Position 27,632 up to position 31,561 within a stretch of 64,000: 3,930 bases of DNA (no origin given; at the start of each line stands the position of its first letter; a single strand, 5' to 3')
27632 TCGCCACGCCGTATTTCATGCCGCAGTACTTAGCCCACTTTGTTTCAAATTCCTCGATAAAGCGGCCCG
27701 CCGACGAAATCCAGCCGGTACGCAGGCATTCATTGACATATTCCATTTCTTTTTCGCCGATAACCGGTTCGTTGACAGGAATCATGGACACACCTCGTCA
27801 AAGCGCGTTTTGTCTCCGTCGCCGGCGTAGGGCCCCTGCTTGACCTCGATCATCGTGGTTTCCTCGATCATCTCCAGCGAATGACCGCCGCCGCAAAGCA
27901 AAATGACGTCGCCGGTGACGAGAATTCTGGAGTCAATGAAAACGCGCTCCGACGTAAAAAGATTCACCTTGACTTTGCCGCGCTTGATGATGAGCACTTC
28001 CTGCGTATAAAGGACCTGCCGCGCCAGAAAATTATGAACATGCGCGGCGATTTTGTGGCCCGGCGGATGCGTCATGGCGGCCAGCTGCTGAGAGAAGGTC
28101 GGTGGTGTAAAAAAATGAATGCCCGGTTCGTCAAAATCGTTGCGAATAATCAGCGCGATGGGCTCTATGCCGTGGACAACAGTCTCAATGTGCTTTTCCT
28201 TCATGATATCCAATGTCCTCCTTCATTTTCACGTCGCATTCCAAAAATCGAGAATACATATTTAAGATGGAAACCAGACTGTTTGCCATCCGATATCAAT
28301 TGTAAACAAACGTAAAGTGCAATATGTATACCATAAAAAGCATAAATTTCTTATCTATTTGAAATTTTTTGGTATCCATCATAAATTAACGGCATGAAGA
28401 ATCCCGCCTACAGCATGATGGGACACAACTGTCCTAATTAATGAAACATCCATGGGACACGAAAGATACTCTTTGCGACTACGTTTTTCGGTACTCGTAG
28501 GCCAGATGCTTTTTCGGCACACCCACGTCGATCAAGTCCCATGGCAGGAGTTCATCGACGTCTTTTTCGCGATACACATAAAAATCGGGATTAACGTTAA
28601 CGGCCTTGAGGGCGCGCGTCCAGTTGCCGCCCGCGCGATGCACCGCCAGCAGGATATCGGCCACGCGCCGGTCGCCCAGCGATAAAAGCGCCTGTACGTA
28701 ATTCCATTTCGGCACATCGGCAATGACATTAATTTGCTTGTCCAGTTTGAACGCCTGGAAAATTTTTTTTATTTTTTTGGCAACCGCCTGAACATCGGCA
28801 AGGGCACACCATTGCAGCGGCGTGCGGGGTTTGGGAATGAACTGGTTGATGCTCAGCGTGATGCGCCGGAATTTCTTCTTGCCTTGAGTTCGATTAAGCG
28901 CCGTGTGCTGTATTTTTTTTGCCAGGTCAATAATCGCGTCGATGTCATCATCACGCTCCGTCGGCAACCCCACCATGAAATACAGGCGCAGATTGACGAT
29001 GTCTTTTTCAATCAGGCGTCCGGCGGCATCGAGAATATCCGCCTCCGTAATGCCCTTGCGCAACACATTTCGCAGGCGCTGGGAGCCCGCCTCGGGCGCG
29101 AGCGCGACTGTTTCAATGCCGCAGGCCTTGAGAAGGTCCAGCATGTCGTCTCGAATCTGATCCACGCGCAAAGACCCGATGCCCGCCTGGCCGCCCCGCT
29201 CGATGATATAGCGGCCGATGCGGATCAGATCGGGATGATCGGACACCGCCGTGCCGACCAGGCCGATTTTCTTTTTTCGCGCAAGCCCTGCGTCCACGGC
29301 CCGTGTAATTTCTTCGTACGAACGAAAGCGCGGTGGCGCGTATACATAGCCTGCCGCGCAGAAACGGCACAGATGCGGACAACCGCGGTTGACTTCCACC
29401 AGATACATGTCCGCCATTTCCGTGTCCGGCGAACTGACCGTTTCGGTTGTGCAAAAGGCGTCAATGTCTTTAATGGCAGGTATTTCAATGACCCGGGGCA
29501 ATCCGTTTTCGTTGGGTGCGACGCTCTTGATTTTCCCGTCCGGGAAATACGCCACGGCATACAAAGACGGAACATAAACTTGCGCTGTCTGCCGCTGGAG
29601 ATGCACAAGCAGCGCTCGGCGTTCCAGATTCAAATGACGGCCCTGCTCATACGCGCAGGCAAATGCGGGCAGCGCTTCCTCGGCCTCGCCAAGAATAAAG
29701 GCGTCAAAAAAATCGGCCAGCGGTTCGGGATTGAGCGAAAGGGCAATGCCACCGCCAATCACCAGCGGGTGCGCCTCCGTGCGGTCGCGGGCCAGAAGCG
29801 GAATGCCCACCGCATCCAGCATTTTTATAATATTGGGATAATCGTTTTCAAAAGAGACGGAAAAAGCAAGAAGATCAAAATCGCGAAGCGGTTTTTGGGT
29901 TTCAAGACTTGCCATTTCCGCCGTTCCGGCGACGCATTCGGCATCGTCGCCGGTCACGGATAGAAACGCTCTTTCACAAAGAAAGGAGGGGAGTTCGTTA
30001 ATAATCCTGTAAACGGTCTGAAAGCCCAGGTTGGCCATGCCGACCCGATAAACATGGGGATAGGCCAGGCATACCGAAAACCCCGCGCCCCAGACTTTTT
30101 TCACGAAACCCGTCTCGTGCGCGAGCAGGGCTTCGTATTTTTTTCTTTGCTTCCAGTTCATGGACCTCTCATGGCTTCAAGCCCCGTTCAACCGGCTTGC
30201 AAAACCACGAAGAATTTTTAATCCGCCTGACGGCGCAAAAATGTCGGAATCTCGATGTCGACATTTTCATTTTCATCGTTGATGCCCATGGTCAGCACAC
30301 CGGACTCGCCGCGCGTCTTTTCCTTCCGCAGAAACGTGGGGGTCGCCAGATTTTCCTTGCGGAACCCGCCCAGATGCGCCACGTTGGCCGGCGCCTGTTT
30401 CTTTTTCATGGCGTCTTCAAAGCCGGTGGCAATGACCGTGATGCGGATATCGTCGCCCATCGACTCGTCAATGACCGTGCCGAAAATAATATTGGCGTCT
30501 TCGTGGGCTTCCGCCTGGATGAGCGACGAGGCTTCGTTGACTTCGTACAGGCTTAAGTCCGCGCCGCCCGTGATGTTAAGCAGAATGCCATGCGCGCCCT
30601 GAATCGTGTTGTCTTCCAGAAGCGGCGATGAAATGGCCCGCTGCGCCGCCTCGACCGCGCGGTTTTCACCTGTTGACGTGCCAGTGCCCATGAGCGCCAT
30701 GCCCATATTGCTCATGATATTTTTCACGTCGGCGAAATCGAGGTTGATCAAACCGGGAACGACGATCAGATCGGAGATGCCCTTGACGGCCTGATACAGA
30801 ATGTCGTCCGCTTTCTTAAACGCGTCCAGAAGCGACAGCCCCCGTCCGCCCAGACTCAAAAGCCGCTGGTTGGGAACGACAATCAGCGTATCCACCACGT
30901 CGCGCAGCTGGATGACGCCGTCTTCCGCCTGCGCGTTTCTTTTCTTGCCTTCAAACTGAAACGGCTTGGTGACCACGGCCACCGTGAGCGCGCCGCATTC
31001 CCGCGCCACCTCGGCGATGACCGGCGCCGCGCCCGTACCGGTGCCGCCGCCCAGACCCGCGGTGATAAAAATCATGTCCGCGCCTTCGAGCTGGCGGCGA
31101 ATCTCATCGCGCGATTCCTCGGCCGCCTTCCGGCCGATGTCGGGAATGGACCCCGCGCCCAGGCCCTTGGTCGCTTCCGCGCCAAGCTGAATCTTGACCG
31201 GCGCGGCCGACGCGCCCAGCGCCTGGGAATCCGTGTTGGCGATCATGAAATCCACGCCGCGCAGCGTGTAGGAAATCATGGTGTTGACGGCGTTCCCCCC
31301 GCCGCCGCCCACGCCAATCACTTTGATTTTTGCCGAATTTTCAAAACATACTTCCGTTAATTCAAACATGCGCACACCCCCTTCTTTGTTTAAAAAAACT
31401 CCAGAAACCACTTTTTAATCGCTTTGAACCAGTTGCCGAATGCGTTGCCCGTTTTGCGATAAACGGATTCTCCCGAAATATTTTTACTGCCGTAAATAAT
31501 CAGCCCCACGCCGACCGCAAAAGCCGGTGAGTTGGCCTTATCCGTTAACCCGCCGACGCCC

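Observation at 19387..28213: Arn-like envelope glycosylation cluster: modified amino-sugar synthesis + polyprenyl-P GT2 + three GT-C transferases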

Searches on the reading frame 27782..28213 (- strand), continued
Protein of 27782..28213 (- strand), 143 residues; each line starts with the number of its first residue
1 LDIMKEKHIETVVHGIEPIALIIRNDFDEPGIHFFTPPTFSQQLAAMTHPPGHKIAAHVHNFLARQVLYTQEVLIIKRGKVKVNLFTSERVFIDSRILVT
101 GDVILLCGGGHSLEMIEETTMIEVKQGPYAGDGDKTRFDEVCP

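Call 91: search_solved_structures(query=A2, max_evalue=10, show_alignments=3)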
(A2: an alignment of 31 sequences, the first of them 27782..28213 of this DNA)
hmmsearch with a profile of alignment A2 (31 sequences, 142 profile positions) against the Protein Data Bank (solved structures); distinct sequences matched with E-value up to 10: 5.
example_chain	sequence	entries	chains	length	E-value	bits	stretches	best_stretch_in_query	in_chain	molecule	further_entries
6cpb_A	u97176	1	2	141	0.046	16.6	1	69-118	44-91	Carbon monoxide oxidation system transcription regulator CooA-1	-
2fmy_A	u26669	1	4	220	0.097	15.6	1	69-118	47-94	carbon monoxide oxidation system transcription regulator CooA-1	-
2hkx_A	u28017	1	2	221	0.097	15.6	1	69-118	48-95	Carbon monoxide oxidation system transcription regulator CooA-1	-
4buc_A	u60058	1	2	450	1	12.3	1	93-115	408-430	UDP-N-ACETYLMURAMOYLALANINE--D-GLUTAMATE LIGASE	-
5u55_A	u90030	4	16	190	1.4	11.9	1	68-110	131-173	(S)-2-hydroxypropylphosphonic acid epoxidase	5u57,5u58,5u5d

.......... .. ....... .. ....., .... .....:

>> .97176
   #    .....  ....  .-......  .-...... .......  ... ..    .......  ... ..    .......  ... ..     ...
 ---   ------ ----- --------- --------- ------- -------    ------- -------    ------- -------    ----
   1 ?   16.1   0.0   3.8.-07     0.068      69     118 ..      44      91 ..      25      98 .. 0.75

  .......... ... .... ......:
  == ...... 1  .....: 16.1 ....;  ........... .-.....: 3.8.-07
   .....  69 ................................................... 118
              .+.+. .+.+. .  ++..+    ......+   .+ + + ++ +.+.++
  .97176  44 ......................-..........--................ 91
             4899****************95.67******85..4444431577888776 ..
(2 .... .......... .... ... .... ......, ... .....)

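Call 92: search_protein_families(library=ncbifam, alignment_id=A2, max_evalue=0.01)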
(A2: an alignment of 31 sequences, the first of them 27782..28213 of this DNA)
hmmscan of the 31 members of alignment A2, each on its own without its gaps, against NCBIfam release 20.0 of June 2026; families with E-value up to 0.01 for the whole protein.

A. member 1, window:27782-28213:- (143 aa): 1 family
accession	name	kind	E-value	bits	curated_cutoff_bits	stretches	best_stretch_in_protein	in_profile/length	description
TIGR04366.1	cupin_WbuC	subfamily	4.3e-06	26.6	42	1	47-135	39-125/132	WbuC family cupin fold metalloprotein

B. families by the number of members that match (of 31 scanned): 1 family
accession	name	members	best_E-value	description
TIGR04366.1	cupin_WbuC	31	6.3e-08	WbuC family cupin fold metalloprotein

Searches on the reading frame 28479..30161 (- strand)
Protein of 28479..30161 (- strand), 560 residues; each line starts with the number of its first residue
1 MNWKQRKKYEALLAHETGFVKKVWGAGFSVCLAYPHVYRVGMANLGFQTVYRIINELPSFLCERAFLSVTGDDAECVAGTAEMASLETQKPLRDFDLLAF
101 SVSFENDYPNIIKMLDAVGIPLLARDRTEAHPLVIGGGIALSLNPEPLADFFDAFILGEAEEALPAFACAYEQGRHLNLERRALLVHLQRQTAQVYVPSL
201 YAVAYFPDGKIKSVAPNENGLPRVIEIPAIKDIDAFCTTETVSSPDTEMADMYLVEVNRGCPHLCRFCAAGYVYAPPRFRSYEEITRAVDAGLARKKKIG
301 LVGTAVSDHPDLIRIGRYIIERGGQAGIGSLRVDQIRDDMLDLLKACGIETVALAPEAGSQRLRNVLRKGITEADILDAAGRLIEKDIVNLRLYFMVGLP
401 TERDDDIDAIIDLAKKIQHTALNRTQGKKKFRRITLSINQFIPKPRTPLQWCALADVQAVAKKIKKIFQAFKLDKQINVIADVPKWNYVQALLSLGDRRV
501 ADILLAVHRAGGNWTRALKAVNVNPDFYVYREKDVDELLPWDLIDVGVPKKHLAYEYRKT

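Call 3: search_protein_families(library=pfam, proteins=[window:28479-30161:-], max_evalue=0.01)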
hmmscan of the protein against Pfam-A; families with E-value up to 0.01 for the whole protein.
window:28479-30161:- (560 aa): 3 families
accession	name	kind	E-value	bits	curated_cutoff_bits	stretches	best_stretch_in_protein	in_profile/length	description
PF19864.5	Radical_SAM_N2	-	1.6e-47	161.2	29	1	46-198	1-151/151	Radical SAM proteins, N-terminal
PF04055.27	Radical_SAM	-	2.7e-22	80.1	29.5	1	256-414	2-166/166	Radical SAM superfamily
PF02310.24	B12-binding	-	5.6e-05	23.4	32.1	1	92-167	49-120/121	B12 binding domain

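Call 4: search_protein_families(library=ncbifam, proteins=[window:28479-30161:-], max_evalue=0.01)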
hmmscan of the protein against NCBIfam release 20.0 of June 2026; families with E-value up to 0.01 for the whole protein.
window:28479-30161:- (560 aa): 19 families
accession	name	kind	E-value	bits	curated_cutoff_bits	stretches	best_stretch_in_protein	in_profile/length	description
TIGR03960.1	rSAM_fuse_unch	hypoth_equivalog_domain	3.9e-125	418.7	462.3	1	28-559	30-578/605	TIGR03960 family B12-binding radical SAM protein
TIGR04013.1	B12_SAM_MJ_1487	hypoth_equivalog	2.5e-17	62.8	251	2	331-464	247-369/382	TIGR04013 family B12-binding domain/radical SAM domain-containing protein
TIGR04072.2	rSAM_ladder_B12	equivalog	7.5e-13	47.9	360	1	248-421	176-353/443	lipid biosynthesis B12-binding/radical SAM protein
TIGR04014.1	B12_SAM_MJ_0865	equivalog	2e-12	46.6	360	1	243-417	152-336/434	methyl-coenzyme M reductase glutamine C-methyltransferase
TIGR04385.1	B12_rSAM_cofa1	equivalog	3.6e-11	42.9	450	1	255-443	198-386/438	B12 lower ligand biosynthesis radical SAM protein BzaD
TIGR02026.1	BchE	equivalog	2.7e-10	39.7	481.35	1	254-409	196-357/497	magnesium-protoporphyrin IX monomethyl ester anaerobic oxidative cyclase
NF050148.1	rSAM_ApyD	equivalog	1.7e-08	33.4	750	1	228-416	174-365/645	RiPP biosynthesis radical SAM protein ApyD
TIGR04479.1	bcpD_PhpK_rSAM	subfamily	1.8e-07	29.9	600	1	330-417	323-409/504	PhpK family radical SAM P-methyltransferase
TIGR01579.1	MiaB-like-C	equivalog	1.1e-06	28.1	357.05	1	254-420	142-321/416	tRNA (N(6)-L-threonylcarbamoyladenosine(37)-C(2))-methylthiotransferase MtaB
TIGR00089.1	TIGR00089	subfamily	2e-06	26.9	251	1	238-431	126-332/429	MiaB/RimO family radical SAM methylthiotransferase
TIGR03471.1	HpnJ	equivalog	1.2e-05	24.4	577.6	1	257-422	202-370/472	hopanoid biosynthesis associated radical SAM protein HpnJ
TIGR04190.1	B12_SAM_Ta0216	equivalog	3.4e-05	22.6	500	1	349-421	326-398/554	TIGR04190 family B12-binding domain/radical SAM domain protein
TIGR04295.1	B12_rSAM_oligo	hypoth_equivalog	6.1e-05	21.9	400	1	255-369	203-314/422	TIGR04295 family B12-binding domain-containing radical SAM protein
NF010916.0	PRK14336.1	equivalog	6.2e-05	21.9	606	1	255-422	128-308/418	tRNA (N6-isopentenyl adenosine(37)-C2)-methylthiotransferase MiaB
TIGR03975.1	rSAM_ocin_1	subfamily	0.00037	19.1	281.85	1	150-420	180-433/606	RiPP maturation radical SAM C-methyltransferase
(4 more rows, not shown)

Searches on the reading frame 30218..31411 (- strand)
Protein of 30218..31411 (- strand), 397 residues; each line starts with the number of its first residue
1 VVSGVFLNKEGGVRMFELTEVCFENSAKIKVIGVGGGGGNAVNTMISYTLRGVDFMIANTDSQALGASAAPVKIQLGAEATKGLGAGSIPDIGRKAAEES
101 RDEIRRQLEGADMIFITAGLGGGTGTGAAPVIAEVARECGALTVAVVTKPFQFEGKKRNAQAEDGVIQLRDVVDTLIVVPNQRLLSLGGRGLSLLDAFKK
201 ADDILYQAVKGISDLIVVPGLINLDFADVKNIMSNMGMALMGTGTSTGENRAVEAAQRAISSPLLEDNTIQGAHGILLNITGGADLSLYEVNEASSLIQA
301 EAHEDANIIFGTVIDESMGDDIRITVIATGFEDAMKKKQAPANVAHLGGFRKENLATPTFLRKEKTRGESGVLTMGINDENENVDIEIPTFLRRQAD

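Call 3: search_protein_families(library=pfam, proteins=[window:30218-31411:-], max_evalue=0.01)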
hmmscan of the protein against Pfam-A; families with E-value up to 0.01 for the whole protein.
window:30218-31411:- (397 aa): 2 families
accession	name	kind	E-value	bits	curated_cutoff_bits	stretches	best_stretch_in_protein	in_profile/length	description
PF00091.31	Tubulin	-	3.9e-49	168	33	1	28-186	1-187/190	Tubulin/FtsZ family, GTPase domain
PF12327.13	FtsZ_C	-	1.1e-35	122.2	27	1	237-332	1-95/95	FtsZ family, C-terminal domain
